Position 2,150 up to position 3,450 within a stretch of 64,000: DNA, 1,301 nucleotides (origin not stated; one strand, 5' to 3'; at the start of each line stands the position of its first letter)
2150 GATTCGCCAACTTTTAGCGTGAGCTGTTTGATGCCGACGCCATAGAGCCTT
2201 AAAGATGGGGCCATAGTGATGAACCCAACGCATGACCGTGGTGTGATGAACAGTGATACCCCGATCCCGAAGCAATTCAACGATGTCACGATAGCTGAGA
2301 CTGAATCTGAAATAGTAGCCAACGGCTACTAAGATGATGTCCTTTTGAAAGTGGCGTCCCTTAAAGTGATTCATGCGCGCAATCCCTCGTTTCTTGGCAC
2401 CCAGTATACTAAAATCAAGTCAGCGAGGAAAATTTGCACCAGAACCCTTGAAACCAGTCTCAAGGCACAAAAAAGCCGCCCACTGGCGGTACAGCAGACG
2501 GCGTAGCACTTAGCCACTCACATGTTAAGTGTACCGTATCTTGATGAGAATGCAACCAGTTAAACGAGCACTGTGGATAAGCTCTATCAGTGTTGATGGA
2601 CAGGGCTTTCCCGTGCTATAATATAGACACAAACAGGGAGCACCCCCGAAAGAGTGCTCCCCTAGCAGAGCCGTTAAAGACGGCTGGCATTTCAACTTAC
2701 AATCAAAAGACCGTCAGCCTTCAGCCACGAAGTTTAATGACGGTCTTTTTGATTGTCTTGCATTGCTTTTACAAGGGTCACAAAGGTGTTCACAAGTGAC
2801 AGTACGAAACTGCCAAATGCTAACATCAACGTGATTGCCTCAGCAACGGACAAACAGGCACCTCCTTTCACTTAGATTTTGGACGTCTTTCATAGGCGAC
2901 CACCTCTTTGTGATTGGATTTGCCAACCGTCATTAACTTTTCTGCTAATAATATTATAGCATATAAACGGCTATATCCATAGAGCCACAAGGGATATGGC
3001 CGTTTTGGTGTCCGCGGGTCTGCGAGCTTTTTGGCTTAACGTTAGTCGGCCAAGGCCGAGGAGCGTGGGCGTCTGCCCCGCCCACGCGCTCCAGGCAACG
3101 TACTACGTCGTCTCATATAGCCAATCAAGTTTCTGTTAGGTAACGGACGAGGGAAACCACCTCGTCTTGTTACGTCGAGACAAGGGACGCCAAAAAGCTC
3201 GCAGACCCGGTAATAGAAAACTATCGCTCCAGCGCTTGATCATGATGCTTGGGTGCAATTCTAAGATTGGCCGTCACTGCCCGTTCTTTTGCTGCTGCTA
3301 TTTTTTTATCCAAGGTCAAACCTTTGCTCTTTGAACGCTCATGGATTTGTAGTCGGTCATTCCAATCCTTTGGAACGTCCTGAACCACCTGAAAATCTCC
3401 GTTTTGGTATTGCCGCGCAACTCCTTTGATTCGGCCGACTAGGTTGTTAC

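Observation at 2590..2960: Candidate Fst/Lpt-like type I toxin-antitoxin locus with convergent RNAs sharing a bidirectional terminator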

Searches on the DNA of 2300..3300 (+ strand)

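Call 6: search_rna_families(source=window, start=2300, end=3300, threshold=evalue, max_evalue=10, show_alignments=3)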
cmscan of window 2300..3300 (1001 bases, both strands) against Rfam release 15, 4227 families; matches with E-value up to 10: 8.
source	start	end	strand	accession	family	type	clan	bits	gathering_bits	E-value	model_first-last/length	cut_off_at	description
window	2783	2968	-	RF01492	rli28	Gene; sRNA;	-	69.1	45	3.3e-08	1-186/186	no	Listeria sRNA rli28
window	2619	2708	+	RF01776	RatA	Gene; antitoxin;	-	48.8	49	1.2e-05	1-91/91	no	RNA anti-toxin A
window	2698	2757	+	RF03796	mir-5984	Gene; miRNA;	-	23.9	95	0.051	1-74/74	no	mir-5984 microRNA precursor family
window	2698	2757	-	RF03796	mir-5984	Gene; miRNA;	-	23.6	95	0.062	1-74/74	no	mir-5984 microRNA precursor family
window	2614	2664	-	RF00238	ctRNA_pND324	Gene; antisense;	-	19.3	45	6.7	1-86/86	no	ctRNA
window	2470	2502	-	RF00599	SNORA77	Gene; snRNA; snoRNA; HACA-box;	-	16.6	42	1.1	14-46/125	no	Small nucleolar RNA SNORA77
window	2566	2632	+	RF00430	SNORA54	Gene; snRNA; snoRNA; HACA-box;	CL00034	14.9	60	4.5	1-129/129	no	Small nucleolar RNA SNORA54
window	2797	2842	-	RF01412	BsrG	Gene; sRNA;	-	12.8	55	2.2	74-121/259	no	BsrG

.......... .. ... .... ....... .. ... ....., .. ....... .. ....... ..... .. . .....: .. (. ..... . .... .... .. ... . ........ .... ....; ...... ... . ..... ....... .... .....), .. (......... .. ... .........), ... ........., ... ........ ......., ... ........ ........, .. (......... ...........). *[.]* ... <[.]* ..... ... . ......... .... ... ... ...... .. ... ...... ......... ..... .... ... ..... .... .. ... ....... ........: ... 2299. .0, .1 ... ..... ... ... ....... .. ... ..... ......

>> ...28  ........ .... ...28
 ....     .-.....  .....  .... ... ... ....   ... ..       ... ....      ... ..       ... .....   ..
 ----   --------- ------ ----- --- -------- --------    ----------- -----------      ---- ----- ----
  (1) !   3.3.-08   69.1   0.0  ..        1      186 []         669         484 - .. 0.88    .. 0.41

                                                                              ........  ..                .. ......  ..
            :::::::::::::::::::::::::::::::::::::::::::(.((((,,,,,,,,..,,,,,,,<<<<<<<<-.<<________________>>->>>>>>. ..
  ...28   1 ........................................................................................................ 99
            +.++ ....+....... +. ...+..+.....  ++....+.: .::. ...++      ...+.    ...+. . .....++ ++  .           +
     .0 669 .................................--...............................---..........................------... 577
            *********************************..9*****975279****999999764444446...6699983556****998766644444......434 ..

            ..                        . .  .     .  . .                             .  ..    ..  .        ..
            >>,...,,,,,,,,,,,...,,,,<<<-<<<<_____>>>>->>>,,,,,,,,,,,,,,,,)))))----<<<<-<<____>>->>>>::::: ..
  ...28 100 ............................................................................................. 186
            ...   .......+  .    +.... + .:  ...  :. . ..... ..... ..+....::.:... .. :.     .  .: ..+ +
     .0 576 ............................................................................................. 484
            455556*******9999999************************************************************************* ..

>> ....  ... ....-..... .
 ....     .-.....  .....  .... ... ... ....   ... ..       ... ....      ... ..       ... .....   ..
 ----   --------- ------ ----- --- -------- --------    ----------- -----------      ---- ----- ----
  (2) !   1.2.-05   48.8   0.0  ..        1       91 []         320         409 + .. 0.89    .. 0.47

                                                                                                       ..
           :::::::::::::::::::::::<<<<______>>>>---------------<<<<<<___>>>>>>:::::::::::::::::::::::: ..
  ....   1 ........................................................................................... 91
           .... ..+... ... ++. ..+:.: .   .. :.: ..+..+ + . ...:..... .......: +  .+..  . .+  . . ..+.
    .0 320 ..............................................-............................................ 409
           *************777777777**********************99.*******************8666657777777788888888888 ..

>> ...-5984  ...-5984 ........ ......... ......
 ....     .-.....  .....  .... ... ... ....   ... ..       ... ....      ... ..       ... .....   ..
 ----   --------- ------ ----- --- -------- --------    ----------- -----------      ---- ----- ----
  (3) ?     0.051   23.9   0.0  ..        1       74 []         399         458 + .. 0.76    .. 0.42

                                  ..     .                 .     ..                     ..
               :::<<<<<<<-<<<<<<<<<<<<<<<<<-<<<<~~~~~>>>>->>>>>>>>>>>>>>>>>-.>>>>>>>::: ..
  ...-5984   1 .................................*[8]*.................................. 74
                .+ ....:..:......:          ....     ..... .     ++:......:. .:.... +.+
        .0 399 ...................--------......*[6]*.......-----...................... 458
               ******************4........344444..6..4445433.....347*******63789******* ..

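Call 8: search_dna_similar(query=window:2560-2990:+, collection=plasmids, mode=near, max_rows=30)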
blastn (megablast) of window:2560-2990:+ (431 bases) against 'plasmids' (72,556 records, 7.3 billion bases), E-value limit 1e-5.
Records with a match: 29; places in all: 33; records where one place covers at least 80% of the query: 21.
Best place of each record, by identity: >=99% 4; 95-99% 4; 90-95% 21.
By first word of the organism name: Lacticaseibacillus 29.
By predicted mobility (MOB-suite, as given by PLSDB): conjugative 13; mobilizable 12; non-mobilizable 4.
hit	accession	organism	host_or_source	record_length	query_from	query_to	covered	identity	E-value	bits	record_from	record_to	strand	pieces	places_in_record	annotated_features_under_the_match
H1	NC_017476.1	Lacticaseibacillus paracasei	homemade koumiss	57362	1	431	100%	100.0%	0e+0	797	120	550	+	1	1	putative holin-like toxin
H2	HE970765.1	Lacticaseibacillus paracasei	-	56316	1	431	100%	100.0%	0e+0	797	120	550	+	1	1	Putative holin-like toxin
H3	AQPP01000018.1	Lacticaseibacillus paracasei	Actimel product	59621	1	431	100%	100.0%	0e+0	797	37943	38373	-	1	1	none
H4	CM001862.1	Lacticaseibacillus paracasei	Actimel product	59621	1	431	100%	100.0%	0e+0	797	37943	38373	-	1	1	none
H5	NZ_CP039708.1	Lacticaseibacillus paracasei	Homo sapiens,cell culture,feces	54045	4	431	99%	90.3%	2e-155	555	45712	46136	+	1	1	putative holin-like toxin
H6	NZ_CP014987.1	Lacticaseibacillus paracasei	Plate culture,beef from cattle ...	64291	4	431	99%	90.0%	1e-153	549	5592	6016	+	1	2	putative holin-like toxin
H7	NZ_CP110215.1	Lacticaseibacillus paracasei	Hono sapiens,single isolate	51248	4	431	99%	90.0%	1e-153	549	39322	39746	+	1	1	putative holin-like toxin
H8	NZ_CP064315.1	Lacticaseibacillus paracasei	single cell,kimchi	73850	20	431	96%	91.5%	1e-158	566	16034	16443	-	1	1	putative holin-like toxin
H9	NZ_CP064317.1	Lacticaseibacillus paracasei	single cell,kimchi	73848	20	431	96%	91.5%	1e-158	566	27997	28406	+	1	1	putative holin-like toxin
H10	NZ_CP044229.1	Lacticaseibacillus rhamnosus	Homo sapiens,cell culture,intestinal ...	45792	55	431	87%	93.1%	1e-153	549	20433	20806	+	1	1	putative holin-like toxin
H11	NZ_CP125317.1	Lacticaseibacillus rhamnosus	Homo sapiens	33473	70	431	84%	95.0%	1e-158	566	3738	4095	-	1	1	putative holin-like toxin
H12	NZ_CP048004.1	Lacticaseibacillus paracasei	Canine,Single cell,Canine feces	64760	70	431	84%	94.8%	5e-157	560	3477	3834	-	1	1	putative holin-like toxin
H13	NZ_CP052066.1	Lacticaseibacillus paracasei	Homo sapiens,whole organism,feces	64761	70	431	84%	94.8%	5e-157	560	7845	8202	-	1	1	putative holin-like toxin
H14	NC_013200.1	Lacticaseibacillus rhamnosus Lc 705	-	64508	70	431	84%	94.2%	1e-153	549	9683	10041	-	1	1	putative holin-like toxin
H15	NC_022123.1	Lacticaseibacillus paracasei subsp. paracasei 8700:2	Homo sapiens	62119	70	431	84%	94.2%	1e-153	549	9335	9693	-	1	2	putative holin-like toxin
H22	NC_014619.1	Lacticaseibacillus casei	-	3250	54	388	78%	94.7%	1e-143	516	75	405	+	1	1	putative holin-like toxin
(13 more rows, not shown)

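Call 10: get_annotated_region(hit=H22, flank=3000)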
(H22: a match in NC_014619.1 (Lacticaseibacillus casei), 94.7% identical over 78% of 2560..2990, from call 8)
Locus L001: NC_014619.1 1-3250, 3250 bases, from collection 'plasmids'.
description: Lacticaseibacillus casei plasmid pRCEID3.2, complete sequence
organism: Lacticaseibacillus casei (NCBI taxid 1582)
taxonomy: Bacteria; Bacillota; Bacilli; Lactobacillales; Lactobacillaceae; Lacticaseibacillus; Lacticaseibacillus casei
host: -; source: -; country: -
typing (MOB-suite, as given by PLSDB): non-mobilizable; replicon rep_cluster_1298
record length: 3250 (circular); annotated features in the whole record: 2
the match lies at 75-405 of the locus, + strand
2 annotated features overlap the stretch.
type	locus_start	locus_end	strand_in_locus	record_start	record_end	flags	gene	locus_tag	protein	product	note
CDS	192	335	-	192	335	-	-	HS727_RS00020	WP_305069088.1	putative holin-like toxin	-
CDS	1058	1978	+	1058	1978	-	-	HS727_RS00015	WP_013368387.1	replication initiation protein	GO:0006270 - DNA replication initiation [Evidence IEA]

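Call 11: get_annotated_region(hit=H1, flank=6000)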
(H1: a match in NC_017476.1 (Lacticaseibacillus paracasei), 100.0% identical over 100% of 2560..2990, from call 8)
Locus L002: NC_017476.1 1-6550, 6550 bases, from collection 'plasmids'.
description: Lacticaseibacillus paracasei plasmid pBD-II, complete sequence
organism: Lacticaseibacillus paracasei (NCBI taxid 1597)
taxonomy: Bacteria; Bacillota; Bacilli; Lactobacillales; Lactobacillaceae; Lacticaseibacillus; Lacticaseibacillus paracasei
host: -; source: homemade koumiss; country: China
typing (MOB-suite, as given by PLSDB): conjugative; replicon rep_cluster_850; relaxase MOBP,MOBP; mating-pair formation MPF_T
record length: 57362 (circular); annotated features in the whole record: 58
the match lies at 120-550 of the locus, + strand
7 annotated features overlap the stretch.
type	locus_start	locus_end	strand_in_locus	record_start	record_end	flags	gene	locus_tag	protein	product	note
CDS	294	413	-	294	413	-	-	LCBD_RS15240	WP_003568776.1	putative holin-like toxin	-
CDS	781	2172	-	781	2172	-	-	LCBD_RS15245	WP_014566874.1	DUF3991 domain-containing protein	-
CDS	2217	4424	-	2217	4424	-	-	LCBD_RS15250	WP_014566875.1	relaxase/mobilization nuclease domain-containing protein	-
CDS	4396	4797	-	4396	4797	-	-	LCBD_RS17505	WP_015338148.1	MobC family plasmid mobilization relaxosome protein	-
CDS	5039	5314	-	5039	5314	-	-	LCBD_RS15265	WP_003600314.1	hypothetical protein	-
CDS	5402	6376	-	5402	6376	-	-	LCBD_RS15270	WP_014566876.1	ArdC-like ssDNA-binding domain-containing protein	-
CDS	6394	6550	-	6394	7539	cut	-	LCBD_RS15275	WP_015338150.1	hypothetical protein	-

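Call 30: search_rna_families(sources=[L003, L004, L005, L006, L007, L008, L009, L010, L001], threshold=evalue, max_evalue=0.1)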
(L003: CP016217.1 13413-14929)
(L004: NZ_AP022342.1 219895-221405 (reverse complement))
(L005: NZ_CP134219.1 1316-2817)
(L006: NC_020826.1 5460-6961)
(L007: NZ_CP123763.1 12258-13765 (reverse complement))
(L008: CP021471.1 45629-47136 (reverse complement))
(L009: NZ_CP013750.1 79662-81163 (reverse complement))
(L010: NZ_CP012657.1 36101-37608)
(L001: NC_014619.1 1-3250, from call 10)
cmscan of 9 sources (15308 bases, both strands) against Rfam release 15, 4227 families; matches with E-value up to 0.1: 21.
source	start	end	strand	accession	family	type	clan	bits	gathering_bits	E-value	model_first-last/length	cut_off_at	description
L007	832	921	-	RF01776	RatA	Gene; antitoxin;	-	90.2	49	4.6e-13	1-91/91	no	RNA anti-toxin A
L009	838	927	-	RF01776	RatA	Gene; antitoxin;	-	88.1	49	1.3e-12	1-91/91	no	RNA anti-toxin A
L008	834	922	-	RF01776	RatA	Gene; antitoxin;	-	81.9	49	2.5e-11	1-91/91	no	RNA anti-toxin A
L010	580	767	+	RF01492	rli28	Gene; sRNA;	-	71.4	45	2.1e-07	1-186/186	no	Listeria sRNA rli28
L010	35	222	+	RF01492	rli28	Gene; sRNA;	-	69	45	5.3e-07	1-186/186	no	Listeria sRNA rli28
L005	841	930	-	RF01776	RatA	Gene; antitoxin;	-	68.9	49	1.2e-08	1-91/91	no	RNA anti-toxin A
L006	841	930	-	RF01776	RatA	Gene; antitoxin;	-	68.9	49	1.2e-08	1-91/91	no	RNA anti-toxin A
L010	288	376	-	RF01776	RatA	Gene; antitoxin;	-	67.6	49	2.3e-08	1-91/91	no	RNA anti-toxin A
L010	832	915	-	RF01776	RatA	Gene; antitoxin;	-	66.8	49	3.3e-08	1-91/91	no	RNA anti-toxin A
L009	582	767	+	RF01492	rli28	Gene; sRNA;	-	61.8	45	8.7e-06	1-186/186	no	Listeria sRNA rli28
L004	600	771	+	RF01492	rli28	Gene; sRNA;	-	60.2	45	1.6e-05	1-186/186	no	Listeria sRNA rli28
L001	241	426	-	RF01492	rli28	Gene; sRNA;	-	56.5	45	6.8e-05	1-186/186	no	Listeria sRNA rli28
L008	582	767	+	RF01492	rli28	Gene; sRNA;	-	55.1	45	0.00012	1-186/186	no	Listeria sRNA rli28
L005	582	767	+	RF01492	rli28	Gene; sRNA;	-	55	45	0.00012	1-186/186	no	Listeria sRNA rli28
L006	582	767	+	RF01492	rli28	Gene; sRNA;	-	55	45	0.00012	1-186/186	no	Listeria sRNA rli28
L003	844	936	-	RF01776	RatA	Gene; antitoxin;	-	44.8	49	0.0013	1-91/91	no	RNA anti-toxin A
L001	2704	2790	-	RF03818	MIR7994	Gene; miRNA;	-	42.4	100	1.5e-05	1-90/90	no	MIR7994 microRNA precursor family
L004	838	924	-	RF01776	RatA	Gene; antitoxin;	-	40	49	0.012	1-91/91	no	RNA anti-toxin A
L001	81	168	+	RF01776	RatA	Gene; antitoxin;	-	39.6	49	0.015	1-91/91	no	RNA anti-toxin A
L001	2703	2790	-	RF04120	MIR5998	Gene; miRNA;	-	32.5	180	0.001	1-173/173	no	MIR5998 microRNA precursor family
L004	649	907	+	RF01412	BsrG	Gene; sRNA;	-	28.8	55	0.0014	1-259/259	no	BsrG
